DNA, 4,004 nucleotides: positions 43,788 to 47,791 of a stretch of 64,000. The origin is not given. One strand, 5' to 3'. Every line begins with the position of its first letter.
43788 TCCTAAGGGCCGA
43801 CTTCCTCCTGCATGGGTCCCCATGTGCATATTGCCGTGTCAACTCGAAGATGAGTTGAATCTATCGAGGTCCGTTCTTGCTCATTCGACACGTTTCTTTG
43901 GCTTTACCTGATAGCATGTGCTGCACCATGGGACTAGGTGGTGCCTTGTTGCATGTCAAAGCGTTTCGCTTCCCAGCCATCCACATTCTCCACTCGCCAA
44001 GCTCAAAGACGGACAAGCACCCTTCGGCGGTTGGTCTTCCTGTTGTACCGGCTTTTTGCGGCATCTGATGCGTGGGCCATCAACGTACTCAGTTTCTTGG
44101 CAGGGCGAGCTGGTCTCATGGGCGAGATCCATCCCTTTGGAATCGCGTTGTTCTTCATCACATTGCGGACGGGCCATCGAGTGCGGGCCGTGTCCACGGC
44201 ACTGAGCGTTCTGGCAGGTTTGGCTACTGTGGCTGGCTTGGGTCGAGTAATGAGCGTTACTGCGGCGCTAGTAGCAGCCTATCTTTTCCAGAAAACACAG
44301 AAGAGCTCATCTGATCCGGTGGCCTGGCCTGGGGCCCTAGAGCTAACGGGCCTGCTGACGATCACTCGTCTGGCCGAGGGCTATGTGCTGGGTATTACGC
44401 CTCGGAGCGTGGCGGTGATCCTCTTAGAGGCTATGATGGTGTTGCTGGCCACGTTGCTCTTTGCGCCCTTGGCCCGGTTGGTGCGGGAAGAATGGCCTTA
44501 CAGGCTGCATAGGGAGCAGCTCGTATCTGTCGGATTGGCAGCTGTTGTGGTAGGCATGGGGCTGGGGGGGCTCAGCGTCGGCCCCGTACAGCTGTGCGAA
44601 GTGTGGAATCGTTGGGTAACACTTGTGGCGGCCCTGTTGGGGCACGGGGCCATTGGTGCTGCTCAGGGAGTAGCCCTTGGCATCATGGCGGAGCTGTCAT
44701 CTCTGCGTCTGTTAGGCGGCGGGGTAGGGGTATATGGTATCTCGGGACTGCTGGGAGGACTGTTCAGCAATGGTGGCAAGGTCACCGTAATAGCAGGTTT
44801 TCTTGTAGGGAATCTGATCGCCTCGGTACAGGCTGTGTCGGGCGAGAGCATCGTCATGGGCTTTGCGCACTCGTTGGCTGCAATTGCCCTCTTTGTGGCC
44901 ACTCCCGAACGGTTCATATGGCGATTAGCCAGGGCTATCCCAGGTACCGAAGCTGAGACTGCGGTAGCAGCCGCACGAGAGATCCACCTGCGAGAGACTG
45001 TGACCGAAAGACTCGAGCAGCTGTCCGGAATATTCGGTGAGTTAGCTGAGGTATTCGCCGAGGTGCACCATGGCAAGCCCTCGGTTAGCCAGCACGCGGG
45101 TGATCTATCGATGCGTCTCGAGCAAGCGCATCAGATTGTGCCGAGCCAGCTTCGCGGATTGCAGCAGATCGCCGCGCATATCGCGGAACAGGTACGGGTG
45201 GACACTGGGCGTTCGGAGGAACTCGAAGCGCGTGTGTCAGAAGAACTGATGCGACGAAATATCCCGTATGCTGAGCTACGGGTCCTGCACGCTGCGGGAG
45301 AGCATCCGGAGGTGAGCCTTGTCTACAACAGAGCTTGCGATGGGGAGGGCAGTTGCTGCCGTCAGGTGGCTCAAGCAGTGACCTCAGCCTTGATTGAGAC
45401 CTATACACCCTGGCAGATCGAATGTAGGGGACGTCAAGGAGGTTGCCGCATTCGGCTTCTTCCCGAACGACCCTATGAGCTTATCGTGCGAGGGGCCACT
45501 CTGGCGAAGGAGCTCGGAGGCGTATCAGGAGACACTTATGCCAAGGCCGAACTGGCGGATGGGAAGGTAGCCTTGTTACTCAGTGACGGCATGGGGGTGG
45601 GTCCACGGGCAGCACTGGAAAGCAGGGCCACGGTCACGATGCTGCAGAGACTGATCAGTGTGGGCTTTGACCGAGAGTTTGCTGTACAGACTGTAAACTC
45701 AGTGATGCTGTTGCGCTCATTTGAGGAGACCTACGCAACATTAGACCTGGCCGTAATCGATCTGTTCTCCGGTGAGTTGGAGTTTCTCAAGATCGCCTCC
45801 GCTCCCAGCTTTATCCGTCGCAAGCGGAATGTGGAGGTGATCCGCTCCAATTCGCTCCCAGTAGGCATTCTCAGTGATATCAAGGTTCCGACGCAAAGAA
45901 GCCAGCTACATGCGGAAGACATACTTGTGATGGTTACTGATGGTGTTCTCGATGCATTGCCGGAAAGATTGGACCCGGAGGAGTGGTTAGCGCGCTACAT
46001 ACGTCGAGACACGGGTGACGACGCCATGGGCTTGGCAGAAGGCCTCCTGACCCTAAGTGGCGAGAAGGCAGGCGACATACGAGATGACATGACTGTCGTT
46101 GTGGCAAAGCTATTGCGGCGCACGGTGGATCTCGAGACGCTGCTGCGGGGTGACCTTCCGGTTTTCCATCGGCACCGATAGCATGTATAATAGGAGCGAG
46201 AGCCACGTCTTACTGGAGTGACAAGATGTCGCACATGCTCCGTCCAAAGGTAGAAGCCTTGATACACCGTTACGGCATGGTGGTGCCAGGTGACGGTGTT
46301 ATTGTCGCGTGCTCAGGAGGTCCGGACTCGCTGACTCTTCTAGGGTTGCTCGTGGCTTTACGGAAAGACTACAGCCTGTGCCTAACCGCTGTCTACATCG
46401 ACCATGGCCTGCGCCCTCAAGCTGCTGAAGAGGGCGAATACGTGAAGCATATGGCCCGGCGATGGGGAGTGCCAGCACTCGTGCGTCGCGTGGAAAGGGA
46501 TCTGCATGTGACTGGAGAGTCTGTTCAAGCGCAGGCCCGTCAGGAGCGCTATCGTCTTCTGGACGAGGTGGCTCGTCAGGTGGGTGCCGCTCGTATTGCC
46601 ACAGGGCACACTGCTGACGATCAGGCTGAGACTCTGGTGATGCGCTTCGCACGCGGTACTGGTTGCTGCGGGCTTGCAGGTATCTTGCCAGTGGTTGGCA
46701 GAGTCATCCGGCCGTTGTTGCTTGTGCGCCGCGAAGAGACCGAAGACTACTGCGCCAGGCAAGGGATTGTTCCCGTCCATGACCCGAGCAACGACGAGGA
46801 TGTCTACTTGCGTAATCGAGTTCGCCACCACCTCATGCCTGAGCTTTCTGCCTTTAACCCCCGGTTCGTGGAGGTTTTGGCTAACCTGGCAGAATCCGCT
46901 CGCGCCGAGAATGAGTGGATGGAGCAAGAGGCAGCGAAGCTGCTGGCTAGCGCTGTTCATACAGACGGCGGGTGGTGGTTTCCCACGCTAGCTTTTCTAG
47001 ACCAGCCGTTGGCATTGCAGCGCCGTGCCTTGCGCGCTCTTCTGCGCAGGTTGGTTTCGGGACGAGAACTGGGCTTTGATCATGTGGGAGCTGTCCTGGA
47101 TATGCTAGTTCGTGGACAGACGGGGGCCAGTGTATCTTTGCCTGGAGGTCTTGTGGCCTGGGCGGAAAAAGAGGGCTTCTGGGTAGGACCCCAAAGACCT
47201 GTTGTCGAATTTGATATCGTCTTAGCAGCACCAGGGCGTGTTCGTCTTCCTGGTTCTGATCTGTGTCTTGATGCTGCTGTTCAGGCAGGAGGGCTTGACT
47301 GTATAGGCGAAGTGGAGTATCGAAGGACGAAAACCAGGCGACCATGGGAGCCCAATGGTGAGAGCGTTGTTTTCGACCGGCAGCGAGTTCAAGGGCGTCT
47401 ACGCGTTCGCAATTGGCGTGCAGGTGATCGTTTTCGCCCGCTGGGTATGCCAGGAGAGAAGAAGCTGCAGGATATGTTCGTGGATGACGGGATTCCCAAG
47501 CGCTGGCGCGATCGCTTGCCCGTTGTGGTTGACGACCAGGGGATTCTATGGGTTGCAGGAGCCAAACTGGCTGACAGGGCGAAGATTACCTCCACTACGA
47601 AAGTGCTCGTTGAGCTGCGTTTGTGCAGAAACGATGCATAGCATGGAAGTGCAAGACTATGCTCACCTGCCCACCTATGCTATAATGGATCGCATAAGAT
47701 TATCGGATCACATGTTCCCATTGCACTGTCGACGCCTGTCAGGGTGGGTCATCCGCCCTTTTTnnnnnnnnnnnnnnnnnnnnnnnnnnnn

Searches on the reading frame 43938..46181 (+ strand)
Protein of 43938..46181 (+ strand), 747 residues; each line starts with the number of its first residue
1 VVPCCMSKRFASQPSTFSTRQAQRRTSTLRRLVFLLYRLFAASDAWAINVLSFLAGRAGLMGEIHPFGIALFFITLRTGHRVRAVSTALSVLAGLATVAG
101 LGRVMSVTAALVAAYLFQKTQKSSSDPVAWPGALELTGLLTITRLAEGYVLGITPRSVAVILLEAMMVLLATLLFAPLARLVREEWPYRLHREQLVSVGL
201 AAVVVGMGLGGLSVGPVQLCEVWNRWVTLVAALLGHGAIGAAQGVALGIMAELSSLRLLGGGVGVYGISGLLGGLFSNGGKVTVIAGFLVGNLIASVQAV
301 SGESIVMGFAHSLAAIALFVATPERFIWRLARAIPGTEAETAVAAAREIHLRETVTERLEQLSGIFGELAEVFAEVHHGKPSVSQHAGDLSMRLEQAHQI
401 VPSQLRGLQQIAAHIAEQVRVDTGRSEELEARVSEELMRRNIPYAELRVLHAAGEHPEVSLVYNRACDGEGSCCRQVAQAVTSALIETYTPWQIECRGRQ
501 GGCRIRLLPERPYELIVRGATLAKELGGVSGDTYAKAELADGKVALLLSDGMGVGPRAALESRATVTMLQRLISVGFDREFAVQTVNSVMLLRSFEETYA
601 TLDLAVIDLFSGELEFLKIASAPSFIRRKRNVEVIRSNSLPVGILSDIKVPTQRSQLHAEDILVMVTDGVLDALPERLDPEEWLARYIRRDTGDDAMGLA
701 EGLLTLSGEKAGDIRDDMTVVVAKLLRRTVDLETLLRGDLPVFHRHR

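Call 11: search_protein_families(library=pfam, proteins=[window:43938-46181:+], max_evalue=0.001)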
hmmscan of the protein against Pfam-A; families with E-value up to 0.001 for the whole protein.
window:43938-46181:+ (747 aa): 2 families
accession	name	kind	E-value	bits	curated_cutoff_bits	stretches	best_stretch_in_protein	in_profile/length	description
PF19732.4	SpoIIE_N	-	1.6e-49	169.4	27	1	18-380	14-375/605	Stage II sporulation protein E N-terminal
PF07228.17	SpoIIE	-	5.2e-33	115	25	1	541-724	2-190/192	Stage II sporulation protein E (SpoIIE)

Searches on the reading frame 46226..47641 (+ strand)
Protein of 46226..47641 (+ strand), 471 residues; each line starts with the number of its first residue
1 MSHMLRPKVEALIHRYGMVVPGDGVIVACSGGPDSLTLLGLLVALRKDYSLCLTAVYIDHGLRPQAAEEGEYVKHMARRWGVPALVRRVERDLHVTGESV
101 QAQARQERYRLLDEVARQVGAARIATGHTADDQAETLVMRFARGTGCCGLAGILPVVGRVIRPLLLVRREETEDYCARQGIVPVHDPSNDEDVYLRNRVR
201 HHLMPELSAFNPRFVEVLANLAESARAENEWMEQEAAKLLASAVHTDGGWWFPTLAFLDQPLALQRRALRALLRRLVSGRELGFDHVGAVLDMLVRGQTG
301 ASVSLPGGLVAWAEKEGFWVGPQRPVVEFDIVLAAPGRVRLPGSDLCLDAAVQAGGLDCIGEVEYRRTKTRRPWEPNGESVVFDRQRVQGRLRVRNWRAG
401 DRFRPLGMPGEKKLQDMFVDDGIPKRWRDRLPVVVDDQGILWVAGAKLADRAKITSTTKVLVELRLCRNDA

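Call 11: search_protein_families(library=pfam, proteins=[window:46226-47641:+], max_evalue=0.001)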
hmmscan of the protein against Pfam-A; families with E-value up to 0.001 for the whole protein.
window:46226-47641:+ (471 aa): 4 families
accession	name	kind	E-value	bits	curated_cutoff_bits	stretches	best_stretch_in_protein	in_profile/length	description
PF01171.26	ATP_bind_3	-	2e-48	164.9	27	1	25-201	2-181/182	PP-loop family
PF11734.13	TilS_C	-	3.8e-15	55.5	22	1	392-458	1-67/74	TilS substrate C-terminal domain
PF09179.16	TilS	-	2.1e-06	28.3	21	1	256-309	5-58/67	TilS substrate binding domain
PF03483.22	B3_4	-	0.00082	19.5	29.3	0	382-463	55-123/174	B3/4 domain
